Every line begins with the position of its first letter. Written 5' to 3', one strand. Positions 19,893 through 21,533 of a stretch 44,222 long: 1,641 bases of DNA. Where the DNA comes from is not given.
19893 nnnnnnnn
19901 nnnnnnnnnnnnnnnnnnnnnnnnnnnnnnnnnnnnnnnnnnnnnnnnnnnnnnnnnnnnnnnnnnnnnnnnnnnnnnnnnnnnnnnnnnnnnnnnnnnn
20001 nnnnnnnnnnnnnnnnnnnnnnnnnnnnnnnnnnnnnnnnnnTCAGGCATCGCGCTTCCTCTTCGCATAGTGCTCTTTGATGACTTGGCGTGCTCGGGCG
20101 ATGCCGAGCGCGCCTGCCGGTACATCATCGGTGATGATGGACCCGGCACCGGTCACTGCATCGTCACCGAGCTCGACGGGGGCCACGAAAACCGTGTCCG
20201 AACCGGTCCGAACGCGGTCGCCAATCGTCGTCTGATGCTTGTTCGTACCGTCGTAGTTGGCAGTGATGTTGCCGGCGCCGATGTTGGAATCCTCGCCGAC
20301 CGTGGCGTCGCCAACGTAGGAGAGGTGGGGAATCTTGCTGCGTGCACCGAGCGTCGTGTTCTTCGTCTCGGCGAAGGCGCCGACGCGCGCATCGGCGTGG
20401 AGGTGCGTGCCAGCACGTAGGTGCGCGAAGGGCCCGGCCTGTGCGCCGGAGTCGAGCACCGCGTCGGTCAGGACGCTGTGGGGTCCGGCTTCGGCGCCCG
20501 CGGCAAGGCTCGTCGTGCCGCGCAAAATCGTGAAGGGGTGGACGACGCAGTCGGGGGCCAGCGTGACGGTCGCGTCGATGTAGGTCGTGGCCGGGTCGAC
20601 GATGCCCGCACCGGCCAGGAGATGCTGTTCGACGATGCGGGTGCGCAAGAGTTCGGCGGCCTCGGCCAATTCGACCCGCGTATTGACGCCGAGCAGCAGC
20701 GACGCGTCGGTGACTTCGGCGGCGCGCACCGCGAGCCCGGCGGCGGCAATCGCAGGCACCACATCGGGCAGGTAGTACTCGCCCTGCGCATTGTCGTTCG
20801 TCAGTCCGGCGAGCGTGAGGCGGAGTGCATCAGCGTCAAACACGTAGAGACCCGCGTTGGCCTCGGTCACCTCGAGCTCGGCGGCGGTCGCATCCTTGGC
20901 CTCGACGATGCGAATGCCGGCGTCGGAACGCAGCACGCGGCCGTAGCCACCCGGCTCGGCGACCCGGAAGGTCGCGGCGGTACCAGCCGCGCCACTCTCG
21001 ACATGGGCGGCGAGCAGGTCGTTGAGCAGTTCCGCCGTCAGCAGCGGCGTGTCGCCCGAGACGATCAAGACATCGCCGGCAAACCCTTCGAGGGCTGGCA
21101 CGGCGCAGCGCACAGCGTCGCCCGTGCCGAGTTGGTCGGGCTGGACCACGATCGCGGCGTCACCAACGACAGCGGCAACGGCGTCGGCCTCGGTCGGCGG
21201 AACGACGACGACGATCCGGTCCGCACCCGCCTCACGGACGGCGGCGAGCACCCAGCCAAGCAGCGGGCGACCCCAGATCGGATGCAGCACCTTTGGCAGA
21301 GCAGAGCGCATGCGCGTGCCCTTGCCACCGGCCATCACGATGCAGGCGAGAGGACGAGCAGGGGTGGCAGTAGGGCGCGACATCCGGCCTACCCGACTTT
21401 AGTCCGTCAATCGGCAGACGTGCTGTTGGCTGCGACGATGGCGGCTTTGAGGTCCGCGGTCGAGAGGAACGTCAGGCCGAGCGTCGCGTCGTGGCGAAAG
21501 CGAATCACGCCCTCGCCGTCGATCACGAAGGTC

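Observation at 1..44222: Entire 44.2-kb window is a spacer-less perfect palindrome (2 x 22,111 nt) duplicating 19 genes, including essential ones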

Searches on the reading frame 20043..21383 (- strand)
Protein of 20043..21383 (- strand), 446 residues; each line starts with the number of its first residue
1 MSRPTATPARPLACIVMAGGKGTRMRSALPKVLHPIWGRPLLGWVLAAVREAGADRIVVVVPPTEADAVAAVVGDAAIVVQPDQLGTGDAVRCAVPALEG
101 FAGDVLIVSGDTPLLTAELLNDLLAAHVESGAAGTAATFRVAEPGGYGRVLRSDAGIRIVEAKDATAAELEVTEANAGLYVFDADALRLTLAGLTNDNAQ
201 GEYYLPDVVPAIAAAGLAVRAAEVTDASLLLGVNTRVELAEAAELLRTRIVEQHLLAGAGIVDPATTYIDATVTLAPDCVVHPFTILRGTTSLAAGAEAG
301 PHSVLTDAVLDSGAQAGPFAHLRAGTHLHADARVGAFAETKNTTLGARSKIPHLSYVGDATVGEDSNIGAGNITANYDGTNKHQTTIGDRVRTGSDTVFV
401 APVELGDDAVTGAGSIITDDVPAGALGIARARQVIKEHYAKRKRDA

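Call 6: search_protein_families(library=ncbifam, proteins=[window:20043-21383:-])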
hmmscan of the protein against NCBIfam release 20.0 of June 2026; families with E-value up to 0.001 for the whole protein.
window:20043-21383:- (446 aa): 54 families (the best 25 are shown)
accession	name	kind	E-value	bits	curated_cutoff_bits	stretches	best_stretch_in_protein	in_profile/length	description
NF010932.0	PRK14352.1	equivalog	1.8e-154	515.1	611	1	9-445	4-462/488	bifunctional UDP-N-acetylglucosamine diphosphorylase/glucosamine-1-phosphate N-acetyltransferase GlmU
NF010934.1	PRK14354.1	equivalog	1.3e-141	472.2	450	1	14-441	2-447/447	bifunctional UDP-N-acetylglucosamine diphosphorylase/glucosamine-1-phosphate N-acetyltransferase GlmU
TIGR01173.1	glmU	equivalog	7.1e-141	470.1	366.85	1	13-444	2-451/452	bifunctional UDP-N-acetylglucosamine diphosphorylase/glucosamine-1-phosphate N-acetyltransferase GlmU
NF010935.0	PRK14355.1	equivalog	1.7e-137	458.8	718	1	12-445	4-458/459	bifunctional UDP-N-acetylglucosamine diphosphorylase/glucosamine-1-phosphate N-acetyltransferase GlmU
NF010933.0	PRK14353.1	equivalog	4e-134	447.6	505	1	9-444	3-440/453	bifunctional UDP-N-acetylglucosamine diphosphorylase/glucosamine-1-phosphate N-acetyltransferase GlmU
NF010940.0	PRK14360.1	equivalog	3.4e-124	414.8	602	1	12-444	2-450/452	bifunctional UDP-N-acetylglucosamine diphosphorylase/glucosamine-1-phosphate N-acetyltransferase GlmU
NF010937.0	PRK14357.1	equivalog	2.6e-121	405.6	658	1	13-445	2-444/448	bifunctional UDP-N-acetylglucosamine diphosphorylase/glucosamine-1-phosphate N-acetyltransferase GlmU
NF010936.0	PRK14356.1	equivalog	5.1e-114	381.7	666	1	13-438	7-452/456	bifunctional UDP-N-acetylglucosamine diphosphorylase/glucosamine-1-phosphate N-acetyltransferase GlmU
NF010938.0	PRK14358.1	equivalog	1.3e-112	376.8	500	1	9-442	5-457/481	bifunctional N-acetylglucosamine-1-phosphate uridyltransferase/glucosamine-1-phosphate acetyltransferase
NF006986.0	PRK09451.1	equivalog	3.4e-98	329.4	725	1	12-441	6-451/456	bifunctional UDP-N-acetylglucosamine diphosphorylase/glucosamine-1-phosphate N-acetyltransferase GlmU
NF010939.0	PRK14359.1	equivalog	3.3e-95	319.2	592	1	13-441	4-425/430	bifunctional UDP-N-acetylglucosamine diphosphorylase/glucosamine-1-phosphate N-acetyltransferase GlmU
TIGR03992.1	Arch_glmU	subfamily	9.9e-50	169.5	292.1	2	13-305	2-299/393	bifunctional sugar-1-phosphate nucleotidylyltransferase/acetyltransferase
NF041173.1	Sug_nt_acttase_Thmprot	equivalog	7.9e-33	114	600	2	312-381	271-340/405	bifunctional sugar-1-phosphate nucleotidylyltransferase/acetyltransferase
NF052502.1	man1P_GTase_Rv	exception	1e-20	73.9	440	1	14-351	3-324/352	mannose-1-phosphate guanylyltransferase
TIGR03310.1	matur_MocA_YgfJ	equivalog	1.1e-12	48.3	186.45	1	14-128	2-116/188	molybdenum cofactor cytidylyltransferase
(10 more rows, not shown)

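Call 20: find_encoding_contigs(protein=window:20043-21383:-, flank=10000, max_places=10)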
Protein window:20043-21383:- (446 aa): 3 contigs read that carry it; 3 places shown.
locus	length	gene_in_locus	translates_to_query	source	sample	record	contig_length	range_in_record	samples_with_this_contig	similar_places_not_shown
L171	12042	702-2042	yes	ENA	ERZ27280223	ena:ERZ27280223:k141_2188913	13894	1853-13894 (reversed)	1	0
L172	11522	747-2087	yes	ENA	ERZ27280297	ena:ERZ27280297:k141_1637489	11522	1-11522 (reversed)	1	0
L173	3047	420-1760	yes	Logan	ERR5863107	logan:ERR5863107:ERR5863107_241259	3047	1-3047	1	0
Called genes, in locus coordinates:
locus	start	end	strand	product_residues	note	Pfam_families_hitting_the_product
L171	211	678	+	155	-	PF08534:Redoxin, PF00578:AhpC-TSA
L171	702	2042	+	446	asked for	PF00483:NTP_transferase, PF01128:IspD, PF02348:CTP_transf_3 (weak), PF12804:NTP_transf_3, PF25087:GMPPB_C (faint), PF14602:Hexapep_2 (faint), PF00132:Hexapep (weak)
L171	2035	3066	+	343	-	PF13793:Pribosyltran_N, PF00156:Pribosyltran, PF14572:Pribosyl_synth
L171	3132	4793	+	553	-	PF00884:Sulfatase, PF16347:SGSH_C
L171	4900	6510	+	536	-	PF00884:Sulfatase, PF16347:SGSH_C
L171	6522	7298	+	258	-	-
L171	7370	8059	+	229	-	PF01386:Ribosomal_L25p, PF14693:Ribosomal_TL5_C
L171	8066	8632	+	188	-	PF01195:Pept_tRNA_hydro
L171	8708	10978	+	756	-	PF01315:Ald_Xan_dh_C, PF02738:MoCoBD_1, PF20256:MoCoBD_2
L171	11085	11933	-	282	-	-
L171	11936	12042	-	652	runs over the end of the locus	?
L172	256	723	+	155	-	PF08534:Redoxin, PF00578:AhpC-TSA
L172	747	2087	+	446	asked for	PF00483:NTP_transferase, PF01128:IspD, PF02348:CTP_transf_3 (weak), PF12804:NTP_transf_3, PF25087:GMPPB_C (faint), PF14602:Hexapep_2 (faint), PF00132:Hexapep (weak)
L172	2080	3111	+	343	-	PF13793:Pribosyltran_N, PF00156:Pribosyltran, PF14572:Pribosyl_synth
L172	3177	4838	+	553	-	PF00884:Sulfatase, PF16347:SGSH_C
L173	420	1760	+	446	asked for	PF00483:NTP_transferase, PF01128:IspD, PF02348:CTP_transf_3 (weak), PF12804:NTP_transf_3, PF25087:GMPPB_C (faint), PF14602:Hexapep_2 (faint), PF00132:Hexapep (weak)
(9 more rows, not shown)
